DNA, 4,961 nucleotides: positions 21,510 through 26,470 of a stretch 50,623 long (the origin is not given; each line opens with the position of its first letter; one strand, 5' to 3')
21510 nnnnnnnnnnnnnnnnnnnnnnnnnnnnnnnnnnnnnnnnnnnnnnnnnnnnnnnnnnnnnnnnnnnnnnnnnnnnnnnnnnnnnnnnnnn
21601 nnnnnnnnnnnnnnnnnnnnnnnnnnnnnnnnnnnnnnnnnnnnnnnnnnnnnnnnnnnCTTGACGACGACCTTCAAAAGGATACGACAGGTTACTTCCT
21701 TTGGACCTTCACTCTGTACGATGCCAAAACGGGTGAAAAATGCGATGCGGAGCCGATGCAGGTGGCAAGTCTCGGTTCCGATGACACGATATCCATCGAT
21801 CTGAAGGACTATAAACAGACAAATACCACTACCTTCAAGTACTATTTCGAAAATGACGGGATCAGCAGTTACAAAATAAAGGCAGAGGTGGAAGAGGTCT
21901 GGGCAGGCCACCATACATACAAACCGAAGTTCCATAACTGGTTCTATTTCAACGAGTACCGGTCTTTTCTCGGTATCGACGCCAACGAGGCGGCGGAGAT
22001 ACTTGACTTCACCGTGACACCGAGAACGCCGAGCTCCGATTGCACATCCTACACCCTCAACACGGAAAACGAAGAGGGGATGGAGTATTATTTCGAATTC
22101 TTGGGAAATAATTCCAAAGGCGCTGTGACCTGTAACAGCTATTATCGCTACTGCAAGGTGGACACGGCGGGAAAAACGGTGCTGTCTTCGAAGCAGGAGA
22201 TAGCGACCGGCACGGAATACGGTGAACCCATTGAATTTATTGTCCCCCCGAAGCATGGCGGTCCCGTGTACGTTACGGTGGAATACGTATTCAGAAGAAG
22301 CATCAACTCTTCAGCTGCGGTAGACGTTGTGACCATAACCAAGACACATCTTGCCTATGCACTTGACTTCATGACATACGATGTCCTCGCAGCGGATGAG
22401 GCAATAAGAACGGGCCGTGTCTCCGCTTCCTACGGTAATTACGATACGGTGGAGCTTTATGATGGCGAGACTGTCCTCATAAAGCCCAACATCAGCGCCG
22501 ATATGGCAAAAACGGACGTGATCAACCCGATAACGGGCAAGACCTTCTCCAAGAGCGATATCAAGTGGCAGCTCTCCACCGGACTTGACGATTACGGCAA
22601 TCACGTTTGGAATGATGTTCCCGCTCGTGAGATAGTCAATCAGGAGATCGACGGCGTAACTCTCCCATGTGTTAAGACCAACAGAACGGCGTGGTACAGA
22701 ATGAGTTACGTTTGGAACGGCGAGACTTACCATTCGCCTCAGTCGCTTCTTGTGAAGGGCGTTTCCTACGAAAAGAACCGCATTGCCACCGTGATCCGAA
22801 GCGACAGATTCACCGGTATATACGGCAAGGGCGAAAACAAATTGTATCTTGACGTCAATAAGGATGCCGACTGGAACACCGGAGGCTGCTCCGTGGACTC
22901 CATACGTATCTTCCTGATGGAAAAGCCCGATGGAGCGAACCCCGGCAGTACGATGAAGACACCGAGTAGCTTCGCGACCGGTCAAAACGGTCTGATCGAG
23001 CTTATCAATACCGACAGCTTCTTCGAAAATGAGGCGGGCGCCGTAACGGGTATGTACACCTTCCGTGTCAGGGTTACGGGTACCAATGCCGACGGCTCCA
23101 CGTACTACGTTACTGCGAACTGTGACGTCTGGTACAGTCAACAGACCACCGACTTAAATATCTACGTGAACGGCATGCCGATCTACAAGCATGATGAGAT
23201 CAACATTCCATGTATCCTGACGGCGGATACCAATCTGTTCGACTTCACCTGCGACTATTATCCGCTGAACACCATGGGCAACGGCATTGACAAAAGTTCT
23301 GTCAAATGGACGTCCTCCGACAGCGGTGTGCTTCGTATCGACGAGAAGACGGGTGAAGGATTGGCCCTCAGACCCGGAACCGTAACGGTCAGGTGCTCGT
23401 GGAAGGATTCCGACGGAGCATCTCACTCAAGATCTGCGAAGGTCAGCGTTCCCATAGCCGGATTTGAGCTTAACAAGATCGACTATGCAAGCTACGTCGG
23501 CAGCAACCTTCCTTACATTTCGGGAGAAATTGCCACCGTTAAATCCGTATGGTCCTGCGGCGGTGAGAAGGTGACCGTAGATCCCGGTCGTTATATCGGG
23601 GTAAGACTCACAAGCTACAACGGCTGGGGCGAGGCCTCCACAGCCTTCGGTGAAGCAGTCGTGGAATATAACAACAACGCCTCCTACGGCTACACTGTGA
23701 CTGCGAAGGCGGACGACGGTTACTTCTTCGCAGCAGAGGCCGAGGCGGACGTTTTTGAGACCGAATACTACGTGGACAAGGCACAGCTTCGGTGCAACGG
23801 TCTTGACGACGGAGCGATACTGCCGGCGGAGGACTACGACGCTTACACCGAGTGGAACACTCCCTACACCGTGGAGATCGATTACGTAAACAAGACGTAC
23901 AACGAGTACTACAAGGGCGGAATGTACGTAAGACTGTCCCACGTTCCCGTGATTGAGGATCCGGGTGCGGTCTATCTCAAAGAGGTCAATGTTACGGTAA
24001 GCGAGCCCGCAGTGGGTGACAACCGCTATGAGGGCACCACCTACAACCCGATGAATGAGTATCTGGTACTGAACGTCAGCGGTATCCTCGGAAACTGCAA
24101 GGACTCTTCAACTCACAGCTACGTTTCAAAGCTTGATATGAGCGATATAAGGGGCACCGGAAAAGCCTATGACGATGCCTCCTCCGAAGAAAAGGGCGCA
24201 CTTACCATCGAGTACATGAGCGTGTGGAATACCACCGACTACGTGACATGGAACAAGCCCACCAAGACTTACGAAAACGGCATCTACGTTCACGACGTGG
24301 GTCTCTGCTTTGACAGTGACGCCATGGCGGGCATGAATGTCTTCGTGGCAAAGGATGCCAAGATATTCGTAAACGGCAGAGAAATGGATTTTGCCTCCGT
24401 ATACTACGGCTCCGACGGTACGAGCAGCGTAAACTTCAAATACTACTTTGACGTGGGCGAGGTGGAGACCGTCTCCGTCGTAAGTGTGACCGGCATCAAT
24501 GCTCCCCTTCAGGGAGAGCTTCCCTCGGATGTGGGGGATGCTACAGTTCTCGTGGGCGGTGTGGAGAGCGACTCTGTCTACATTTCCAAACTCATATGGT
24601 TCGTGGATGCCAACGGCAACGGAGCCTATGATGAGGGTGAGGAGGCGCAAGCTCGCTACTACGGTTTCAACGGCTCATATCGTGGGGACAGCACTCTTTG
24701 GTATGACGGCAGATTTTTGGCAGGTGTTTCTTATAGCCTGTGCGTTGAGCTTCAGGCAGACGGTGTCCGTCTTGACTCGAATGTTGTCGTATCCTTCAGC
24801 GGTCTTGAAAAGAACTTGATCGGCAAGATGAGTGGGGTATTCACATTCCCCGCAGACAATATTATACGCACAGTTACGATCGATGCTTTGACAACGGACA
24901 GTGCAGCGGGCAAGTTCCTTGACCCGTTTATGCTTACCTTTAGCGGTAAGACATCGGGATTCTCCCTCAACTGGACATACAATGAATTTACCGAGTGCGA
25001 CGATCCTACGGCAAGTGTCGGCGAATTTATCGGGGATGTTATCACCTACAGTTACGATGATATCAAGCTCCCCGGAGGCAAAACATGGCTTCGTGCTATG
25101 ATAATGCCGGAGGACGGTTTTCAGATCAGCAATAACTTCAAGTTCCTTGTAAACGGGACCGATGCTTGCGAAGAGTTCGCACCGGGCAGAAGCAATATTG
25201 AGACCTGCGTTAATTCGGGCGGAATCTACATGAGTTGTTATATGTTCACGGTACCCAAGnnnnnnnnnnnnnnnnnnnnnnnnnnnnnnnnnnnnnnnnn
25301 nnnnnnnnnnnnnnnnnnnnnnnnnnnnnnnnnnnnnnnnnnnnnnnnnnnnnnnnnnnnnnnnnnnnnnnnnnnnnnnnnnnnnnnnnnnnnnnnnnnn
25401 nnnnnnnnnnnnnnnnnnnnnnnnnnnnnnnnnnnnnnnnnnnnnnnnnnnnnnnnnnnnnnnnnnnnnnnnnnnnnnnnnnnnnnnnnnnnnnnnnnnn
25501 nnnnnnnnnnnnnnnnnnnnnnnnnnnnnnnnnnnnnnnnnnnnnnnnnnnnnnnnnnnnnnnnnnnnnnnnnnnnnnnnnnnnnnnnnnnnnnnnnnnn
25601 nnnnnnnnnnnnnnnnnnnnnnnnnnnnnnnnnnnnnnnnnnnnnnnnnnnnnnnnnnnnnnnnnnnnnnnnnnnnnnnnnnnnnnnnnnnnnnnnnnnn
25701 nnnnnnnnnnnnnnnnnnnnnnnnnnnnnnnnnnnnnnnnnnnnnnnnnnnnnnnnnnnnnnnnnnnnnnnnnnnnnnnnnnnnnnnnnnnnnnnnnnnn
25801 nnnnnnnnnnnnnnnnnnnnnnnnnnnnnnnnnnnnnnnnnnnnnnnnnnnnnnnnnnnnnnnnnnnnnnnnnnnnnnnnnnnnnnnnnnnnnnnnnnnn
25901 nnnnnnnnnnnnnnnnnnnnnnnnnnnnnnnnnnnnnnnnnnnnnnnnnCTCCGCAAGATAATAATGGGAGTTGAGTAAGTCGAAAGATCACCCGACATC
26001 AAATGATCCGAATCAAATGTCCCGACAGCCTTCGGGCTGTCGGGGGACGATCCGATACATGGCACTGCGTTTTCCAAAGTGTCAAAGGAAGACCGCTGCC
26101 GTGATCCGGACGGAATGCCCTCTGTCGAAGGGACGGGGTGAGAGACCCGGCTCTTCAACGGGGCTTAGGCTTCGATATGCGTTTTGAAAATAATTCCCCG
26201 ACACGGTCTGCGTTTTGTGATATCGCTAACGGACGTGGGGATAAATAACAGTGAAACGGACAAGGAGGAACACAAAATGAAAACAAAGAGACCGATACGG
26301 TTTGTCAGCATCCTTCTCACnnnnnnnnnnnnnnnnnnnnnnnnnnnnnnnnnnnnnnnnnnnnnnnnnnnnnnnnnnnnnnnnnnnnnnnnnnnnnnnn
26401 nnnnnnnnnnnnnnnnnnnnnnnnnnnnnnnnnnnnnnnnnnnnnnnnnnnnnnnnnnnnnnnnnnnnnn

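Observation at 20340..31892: Tandem pair of ~1,870-aa dockerin proteins with no recognisable CAZyme catalytic domain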

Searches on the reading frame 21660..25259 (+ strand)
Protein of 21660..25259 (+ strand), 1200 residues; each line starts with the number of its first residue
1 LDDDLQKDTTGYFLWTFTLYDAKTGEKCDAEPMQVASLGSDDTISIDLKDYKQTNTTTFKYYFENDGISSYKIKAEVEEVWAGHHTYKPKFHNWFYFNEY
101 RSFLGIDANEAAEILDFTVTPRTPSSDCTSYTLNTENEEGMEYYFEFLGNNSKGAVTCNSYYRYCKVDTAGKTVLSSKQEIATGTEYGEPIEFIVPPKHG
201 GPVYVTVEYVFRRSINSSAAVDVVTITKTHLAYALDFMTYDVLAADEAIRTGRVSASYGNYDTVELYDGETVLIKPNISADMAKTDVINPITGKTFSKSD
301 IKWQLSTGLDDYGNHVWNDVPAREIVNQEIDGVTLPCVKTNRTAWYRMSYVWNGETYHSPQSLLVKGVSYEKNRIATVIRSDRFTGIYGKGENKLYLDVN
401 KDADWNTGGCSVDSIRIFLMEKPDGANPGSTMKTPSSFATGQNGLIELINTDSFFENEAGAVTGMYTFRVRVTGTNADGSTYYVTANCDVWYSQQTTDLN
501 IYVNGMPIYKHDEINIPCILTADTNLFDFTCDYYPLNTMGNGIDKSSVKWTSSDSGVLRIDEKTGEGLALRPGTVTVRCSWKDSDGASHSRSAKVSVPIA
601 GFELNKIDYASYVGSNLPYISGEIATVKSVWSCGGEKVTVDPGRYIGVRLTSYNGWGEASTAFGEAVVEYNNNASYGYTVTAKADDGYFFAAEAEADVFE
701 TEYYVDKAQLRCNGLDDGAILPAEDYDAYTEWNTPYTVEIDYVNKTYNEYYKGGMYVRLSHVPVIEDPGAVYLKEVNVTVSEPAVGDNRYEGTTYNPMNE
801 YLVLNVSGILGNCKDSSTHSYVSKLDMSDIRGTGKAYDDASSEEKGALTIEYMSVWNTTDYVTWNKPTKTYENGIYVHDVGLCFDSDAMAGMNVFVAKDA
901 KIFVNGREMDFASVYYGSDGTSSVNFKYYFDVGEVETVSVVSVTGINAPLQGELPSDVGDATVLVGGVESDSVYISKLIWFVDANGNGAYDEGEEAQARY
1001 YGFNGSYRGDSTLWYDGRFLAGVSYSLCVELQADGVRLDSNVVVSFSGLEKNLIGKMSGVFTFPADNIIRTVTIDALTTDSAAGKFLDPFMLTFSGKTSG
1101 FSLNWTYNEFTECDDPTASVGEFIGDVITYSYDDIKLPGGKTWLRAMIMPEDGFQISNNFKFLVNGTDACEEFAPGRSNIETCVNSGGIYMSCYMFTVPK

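Call 44: predict_structure(alignment_id=A3)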
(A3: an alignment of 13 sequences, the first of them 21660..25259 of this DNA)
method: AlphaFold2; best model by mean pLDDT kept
length: 1200 residues; sequences in the alignment: 13
mean_pLDDT: 74.2   pTM: 0.39
mean pLDDT of the five models: 74.2, 73.6, 73.0, 72.7, 71.5
residues with pLDDT >= 90: 146; 70-90: 662; 50-70: 262; < 50: 130
segments of 3 or more residues with pLDDT < 50: 1-9, 84-87, 94-105, 216-220, 785-804, 827-835, 842-869, 1001-1008, 1078-1097
pLDDT, mean of each block of 10 residues (from residue 1): 44 65 59 63 57 57 52 59 49 46 51 78 73 77 66 73 87 86 79 86 88 53 75 88 87 70 78 87 78 80 80 73 84 86 85 82 73 75 80 82 61 85 85 78 77 84 87 70 83 81 87 81 90 76 85 94 93 94 86 93 83 81 80 90 88 64 75 81 90 83 89 71 82 84 83 84 79 72 46 35 49 59 51 50 43 35 38 62 65 74 68 71 74 63 90 85 84 85 81 78 48 78 87 67 86 83 87 64 43 50 84 81 78 62 87 81 83 87 79 83
secondary structure, 60 per line:
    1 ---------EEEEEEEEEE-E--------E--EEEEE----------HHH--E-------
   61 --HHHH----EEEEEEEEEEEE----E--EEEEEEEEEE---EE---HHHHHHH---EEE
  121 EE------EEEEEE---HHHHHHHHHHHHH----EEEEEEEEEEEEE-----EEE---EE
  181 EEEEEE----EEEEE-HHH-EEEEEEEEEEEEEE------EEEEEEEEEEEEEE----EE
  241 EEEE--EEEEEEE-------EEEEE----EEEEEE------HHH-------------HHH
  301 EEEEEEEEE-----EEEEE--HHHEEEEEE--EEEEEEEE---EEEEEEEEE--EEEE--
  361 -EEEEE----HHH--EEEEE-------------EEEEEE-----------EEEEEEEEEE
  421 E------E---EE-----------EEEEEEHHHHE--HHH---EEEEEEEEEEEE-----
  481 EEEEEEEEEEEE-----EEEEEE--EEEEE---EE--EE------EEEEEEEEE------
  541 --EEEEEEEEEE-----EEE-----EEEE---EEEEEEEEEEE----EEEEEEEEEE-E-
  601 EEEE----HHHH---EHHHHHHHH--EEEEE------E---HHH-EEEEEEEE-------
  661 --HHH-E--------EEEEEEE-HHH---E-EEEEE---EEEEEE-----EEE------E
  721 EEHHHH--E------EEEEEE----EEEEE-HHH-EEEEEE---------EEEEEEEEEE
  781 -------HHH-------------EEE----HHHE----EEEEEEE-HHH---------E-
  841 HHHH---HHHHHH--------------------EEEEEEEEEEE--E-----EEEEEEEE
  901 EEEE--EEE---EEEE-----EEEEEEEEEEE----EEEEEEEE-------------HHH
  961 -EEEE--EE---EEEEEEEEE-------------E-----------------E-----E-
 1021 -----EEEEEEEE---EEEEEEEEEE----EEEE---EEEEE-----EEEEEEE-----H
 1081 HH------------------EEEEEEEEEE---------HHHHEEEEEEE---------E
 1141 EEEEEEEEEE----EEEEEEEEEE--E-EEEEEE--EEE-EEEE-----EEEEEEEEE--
elements in order (helices of 4 or more, strands of 3 or more residues): E10-19 E33-37 H63-66 E71-82 E90-99 H108-114 E118-122 E129-134 H138-150 E155-167 E173-175 E179-186 E191-195 E201-214 E221-234 E239-244 E247-253 E261-265 E270-275 E301-309 E315-319 E325-330 E333-340 E344-352 E355-358 E362-366 E376-380 E394-399 E411-421 E445-450 H451-454 E464-475 E481-492 E498-503 E506-510 E526-534 E543-552 E558-560 E566-569 E573-583 E588-597 E601-604 H609-612 H617-624 E627-631 E646-653 E676-682 E692-696 E700-705 E711-713 E720-722 H723-726 E736-741 E746-750 E756-761 E771-780 E804-806 E819-825 H841-844 H848-853 E874-884 E893-904 E907-909 E913-916 E922-932 E937-944 E962-965 E973-981 E1026-1033 E1037-1046 E1051-1054 E1058-1062 E1068-1074 E1101-1110 H1120-1123 E1124-1130 E1140-1150 E1155-1164 E1169-1174 E1177-1179 E1181-1184 E1190-1198

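Call 46: fold_search(model_id=the predicted structure, library=pdb)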
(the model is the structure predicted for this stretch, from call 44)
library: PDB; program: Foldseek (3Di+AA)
matches with E <= 10: 1176; with E <= 0.001: 97
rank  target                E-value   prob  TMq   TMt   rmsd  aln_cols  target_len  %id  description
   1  7r5k_10               6.0e-12  1.00  0.12  0.09  33.5      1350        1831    9  Human nuclear pore complex (constricted) (released 2022-06-22)
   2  5t9t_B                1.2e-08  1.00  0.09  0.17  37.2       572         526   10  Protocadherin Gamma B2 extracellular cadherin domains 1-5 (released 2016-10-19)
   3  8opr_A                2.5e-08  1.00  0.09  0.14  37.5       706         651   10  Structure of the EA1 surface layer of Bacillus anthracis (released 2023-11-08)
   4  9g93_A                3.1e-08  0.99  0.09  0.13  31.4       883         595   10  CryoET structure of the in vitro grown Bacillus anthracis Sap S-layer (released 2024-12-18)
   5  6vg4_A                5.4e-08  1.00  0.09  0.14  38.0       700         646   11  Human protocadherin 10 ectodomain (released 2020-03-11)
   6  8wa2_A                6.0e-08  0.90  0.09  0.07  44.5      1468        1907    9  cryo-EM structure of native mastigonemes isolated from Chlamydomonas reinhardtii at 3.0 angstrom resolution (released 2024-04-10)
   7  6pgw                  7.0e-08  1.00  0.09  0.17  27.3       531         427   12  Crystal structure of zebrafish Protocadherin-19 EC3-6 (released 2020-12-30)
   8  6hhu_A                8.6e-08  1.00  0.11  0.18  29.6       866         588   11  Structure of the Bacillus anthracis Sap S-layer assembly domain (released 2019-07-24)
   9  6qx4_A                1.2e-07  1.00  0.10  0.18  29.7       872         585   11  Structure of the Bacillus anthracis Sap S-layer assembly domain (released 2019-07-31)
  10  6xi1_BBB              1.4e-07  1.00  0.08  0.16  29.1       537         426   12  Crystal structure of tetra-tandem repeat in extending RTX adhesin from Aeromonas hydrophila (released 2020-10-14)
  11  8wa2_D                1.8e-07  0.84  0.09  0.08  42.2      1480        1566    9  cryo-EM structure of native mastigonemes isolated from Chlamydomonas reinhardtii at 3.0 angstrom resolution (released 2024-04-10)
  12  6qx4_B                2.9e-07  1.00  0.10  0.18  29.6       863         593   11  Structure of the Bacillus anthracis Sap S-layer assembly domain (released 2019-07-31)
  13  8uh2_A                3.2e-07  0.97  0.08  0.12  35.5       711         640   11  Complex of C3b with the inhibitor albicin (released 2024-05-08)
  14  6xi1_AAA              3.4e-07  0.98  0.08  0.15  28.8       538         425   12  Crystal structure of tetra-tandem repeat in extending RTX adhesin from Aeromonas hydrophila (released 2020-10-14)
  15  6tav_B                4.2e-07  0.87  0.09  0.08  47.1      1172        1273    8  Crystal structure of endopeptidase-induced alpha2-macroglobulin (released 2021-05-12)
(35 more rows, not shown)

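Call 80: search_solved_structures(query=A3, max_evalue=1, show_alignments=0)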
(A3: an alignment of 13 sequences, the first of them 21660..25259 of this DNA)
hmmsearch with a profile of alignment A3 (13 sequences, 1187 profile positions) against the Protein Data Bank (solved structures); distinct sequences matched with E-value up to 1: 3.
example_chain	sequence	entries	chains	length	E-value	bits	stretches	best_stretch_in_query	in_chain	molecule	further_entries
6nz0_Z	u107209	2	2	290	0.005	17.8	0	452-477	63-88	Dyslexia-associated protein KIAA0319-like protein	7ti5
7r5j_10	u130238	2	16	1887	0.0055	17.7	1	534-591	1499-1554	Nuclear pore membrane glycoprotein 210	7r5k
7kpn_Z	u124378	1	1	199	0.018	15.9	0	452-477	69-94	Dyslexia-associated protein KIAA0319-like protein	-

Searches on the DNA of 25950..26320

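Call 97: search_rna_families(source=window, start=25950, end=26320, threshold=evalue, max_evalue=1)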
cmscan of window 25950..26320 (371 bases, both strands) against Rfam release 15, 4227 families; matches with E-value up to 1: 0.
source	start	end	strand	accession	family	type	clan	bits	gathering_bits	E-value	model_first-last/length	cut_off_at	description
